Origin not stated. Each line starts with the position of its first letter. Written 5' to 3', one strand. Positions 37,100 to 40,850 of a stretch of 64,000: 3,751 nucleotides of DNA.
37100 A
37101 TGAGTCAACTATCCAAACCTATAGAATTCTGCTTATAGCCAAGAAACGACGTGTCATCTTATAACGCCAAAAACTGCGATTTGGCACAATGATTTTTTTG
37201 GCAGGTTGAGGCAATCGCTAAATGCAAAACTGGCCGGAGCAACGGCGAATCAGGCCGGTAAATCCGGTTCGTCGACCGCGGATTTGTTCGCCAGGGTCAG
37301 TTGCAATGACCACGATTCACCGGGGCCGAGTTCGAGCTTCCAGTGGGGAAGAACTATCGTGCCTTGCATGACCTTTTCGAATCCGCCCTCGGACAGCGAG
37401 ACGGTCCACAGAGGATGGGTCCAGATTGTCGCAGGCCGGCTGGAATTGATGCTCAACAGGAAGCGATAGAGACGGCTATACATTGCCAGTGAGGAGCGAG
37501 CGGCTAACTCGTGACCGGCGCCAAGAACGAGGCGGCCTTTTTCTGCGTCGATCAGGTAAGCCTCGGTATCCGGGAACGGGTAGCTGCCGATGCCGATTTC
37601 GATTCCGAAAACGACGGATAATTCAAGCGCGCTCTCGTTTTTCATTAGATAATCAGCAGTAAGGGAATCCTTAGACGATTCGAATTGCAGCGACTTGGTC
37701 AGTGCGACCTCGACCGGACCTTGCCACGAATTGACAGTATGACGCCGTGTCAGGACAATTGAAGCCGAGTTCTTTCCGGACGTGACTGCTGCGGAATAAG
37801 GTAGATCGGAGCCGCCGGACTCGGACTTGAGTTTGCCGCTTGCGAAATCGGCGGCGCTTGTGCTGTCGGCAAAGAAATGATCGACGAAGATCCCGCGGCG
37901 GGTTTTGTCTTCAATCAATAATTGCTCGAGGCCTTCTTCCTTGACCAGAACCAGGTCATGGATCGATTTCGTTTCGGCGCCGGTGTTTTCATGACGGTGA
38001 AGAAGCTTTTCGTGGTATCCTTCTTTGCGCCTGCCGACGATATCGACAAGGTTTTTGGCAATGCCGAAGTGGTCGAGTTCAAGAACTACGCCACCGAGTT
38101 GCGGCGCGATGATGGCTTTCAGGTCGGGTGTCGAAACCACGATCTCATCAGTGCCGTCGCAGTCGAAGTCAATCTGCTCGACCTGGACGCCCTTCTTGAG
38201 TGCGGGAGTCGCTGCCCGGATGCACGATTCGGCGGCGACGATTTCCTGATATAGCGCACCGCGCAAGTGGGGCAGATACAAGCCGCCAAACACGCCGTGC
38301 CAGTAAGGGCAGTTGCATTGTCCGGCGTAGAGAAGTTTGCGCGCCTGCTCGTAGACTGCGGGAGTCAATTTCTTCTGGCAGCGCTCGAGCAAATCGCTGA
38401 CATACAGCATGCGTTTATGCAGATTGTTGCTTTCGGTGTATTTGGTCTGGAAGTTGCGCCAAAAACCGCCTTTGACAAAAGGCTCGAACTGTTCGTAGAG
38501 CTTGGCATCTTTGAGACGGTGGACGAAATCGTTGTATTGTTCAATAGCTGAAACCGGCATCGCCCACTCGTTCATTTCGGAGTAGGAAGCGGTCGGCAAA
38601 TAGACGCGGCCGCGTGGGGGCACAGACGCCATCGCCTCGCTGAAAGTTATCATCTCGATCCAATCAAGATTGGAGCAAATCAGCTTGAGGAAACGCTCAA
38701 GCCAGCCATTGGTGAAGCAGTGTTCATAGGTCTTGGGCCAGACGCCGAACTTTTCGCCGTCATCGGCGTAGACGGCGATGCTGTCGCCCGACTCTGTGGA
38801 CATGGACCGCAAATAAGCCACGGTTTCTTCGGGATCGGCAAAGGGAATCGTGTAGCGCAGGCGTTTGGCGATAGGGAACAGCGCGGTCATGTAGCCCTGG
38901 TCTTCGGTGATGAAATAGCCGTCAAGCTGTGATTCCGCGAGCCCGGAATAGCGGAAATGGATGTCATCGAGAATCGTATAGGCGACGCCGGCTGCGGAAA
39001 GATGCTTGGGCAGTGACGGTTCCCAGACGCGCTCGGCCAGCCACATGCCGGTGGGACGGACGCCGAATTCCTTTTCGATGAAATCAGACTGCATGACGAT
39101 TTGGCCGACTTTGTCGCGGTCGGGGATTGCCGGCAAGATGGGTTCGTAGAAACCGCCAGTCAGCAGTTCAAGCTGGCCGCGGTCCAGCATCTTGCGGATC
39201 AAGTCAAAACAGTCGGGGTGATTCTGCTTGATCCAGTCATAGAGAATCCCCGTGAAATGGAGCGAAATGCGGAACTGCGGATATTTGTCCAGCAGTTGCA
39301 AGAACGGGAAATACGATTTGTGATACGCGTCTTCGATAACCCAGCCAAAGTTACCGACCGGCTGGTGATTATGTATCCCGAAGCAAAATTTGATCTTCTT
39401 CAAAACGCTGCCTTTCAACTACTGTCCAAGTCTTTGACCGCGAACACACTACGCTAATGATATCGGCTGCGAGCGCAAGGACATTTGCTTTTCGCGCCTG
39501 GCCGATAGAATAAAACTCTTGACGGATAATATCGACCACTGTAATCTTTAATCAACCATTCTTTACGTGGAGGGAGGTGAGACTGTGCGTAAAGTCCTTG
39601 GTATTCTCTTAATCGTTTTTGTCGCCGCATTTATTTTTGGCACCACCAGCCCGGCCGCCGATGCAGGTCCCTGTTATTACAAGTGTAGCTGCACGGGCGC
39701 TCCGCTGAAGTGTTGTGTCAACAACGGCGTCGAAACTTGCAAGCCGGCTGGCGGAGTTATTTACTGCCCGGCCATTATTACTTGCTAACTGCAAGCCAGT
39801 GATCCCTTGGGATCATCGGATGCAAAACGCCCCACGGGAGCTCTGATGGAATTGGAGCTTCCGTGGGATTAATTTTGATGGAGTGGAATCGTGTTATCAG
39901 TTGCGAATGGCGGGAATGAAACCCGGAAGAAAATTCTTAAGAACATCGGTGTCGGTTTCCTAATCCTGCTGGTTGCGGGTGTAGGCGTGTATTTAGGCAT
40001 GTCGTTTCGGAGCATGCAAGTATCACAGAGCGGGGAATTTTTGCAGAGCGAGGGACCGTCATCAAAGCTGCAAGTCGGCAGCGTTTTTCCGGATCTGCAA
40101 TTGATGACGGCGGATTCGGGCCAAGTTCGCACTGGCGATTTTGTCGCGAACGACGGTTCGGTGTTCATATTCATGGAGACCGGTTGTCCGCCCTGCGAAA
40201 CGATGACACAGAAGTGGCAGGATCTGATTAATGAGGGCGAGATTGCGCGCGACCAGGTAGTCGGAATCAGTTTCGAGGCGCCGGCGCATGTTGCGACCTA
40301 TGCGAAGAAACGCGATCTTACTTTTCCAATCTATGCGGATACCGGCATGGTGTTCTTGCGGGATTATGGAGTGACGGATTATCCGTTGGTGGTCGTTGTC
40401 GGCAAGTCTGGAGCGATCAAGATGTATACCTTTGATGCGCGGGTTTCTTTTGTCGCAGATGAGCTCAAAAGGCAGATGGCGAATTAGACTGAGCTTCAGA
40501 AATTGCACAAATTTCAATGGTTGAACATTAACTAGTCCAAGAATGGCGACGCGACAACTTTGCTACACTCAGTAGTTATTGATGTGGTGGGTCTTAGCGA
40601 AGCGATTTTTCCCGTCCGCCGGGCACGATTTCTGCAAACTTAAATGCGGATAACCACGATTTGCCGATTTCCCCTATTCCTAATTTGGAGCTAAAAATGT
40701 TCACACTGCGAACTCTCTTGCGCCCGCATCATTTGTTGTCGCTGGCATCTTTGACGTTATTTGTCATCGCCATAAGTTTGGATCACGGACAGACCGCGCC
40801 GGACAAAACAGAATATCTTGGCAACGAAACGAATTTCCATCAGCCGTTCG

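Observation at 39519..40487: Secreted 8-Cys mini-protein encoded with a dedicated membrane-anchored CPPC thiol:disulfide oxidoreductase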

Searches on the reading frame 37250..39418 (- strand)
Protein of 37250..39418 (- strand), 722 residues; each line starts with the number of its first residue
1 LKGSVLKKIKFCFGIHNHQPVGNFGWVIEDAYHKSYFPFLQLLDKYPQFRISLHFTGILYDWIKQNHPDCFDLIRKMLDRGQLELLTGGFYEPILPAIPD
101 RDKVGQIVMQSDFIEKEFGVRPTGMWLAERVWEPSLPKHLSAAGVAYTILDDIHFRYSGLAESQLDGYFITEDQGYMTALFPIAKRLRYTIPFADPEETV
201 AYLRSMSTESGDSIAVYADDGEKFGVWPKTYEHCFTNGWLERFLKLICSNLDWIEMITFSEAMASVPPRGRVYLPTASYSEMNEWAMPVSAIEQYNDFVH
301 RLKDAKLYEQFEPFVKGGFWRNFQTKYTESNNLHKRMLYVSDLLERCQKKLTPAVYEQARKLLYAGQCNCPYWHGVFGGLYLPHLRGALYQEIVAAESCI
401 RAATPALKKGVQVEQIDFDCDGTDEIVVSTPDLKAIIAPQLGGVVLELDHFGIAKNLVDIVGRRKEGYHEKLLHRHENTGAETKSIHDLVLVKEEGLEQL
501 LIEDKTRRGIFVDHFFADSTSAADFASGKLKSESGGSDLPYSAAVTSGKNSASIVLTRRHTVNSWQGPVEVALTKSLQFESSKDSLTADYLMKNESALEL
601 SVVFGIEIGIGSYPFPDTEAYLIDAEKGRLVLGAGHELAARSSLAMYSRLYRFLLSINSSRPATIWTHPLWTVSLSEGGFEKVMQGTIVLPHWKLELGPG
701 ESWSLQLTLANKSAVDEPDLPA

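Call 3: search_protein_families(library=pfam, proteins=[window:37250-39418:-], max_evalue=0.1)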
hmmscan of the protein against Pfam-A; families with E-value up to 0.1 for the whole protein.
window:37250-39418:- (722 aa): 4 families
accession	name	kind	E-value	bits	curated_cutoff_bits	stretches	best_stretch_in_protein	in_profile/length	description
PF09095.17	AmyA-gluTrfs_C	-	1.1e-56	193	22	1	417-706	1-283/284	Alpha-amylase/4-alpha-glucanotransferase, C-terminal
PF03065.20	Glyco_hydro_57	-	6.9e-54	183.6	21.2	1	13-275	2-291/291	Glycosyl hydrolase family 57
PF09094.16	AmyA-A_glucT_m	-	1e-31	109.6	27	1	318-398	1-78/80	Alpha-amylase/4-alpha-glucanotransferase, middle domain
PF01074.27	Glyco_hydro_38N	-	2.3e-10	40.8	25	1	38-210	31-205/270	Glycosyl hydrolases family 38 N-terminal domain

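Call 4: search_protein_families(library=ncbifam, proteins=[window:37250-39418:-], max_evalue=0.1)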
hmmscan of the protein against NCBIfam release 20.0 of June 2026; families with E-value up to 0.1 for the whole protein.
window:37250-39418:- (722 aa): 1 family
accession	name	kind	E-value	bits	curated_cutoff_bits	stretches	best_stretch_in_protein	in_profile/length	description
NF041133.1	branch_enz_Thcocales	equivalog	1.3e-05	23.9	1000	1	54-135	108-189/553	1,4-alpha-glucan branching protein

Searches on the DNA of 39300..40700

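Call 73: search_rna_families(source=window, start=39300, end=40700, threshold=evalue, max_evalue=1)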
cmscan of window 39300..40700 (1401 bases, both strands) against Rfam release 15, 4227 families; matches with E-value up to 1: 0.
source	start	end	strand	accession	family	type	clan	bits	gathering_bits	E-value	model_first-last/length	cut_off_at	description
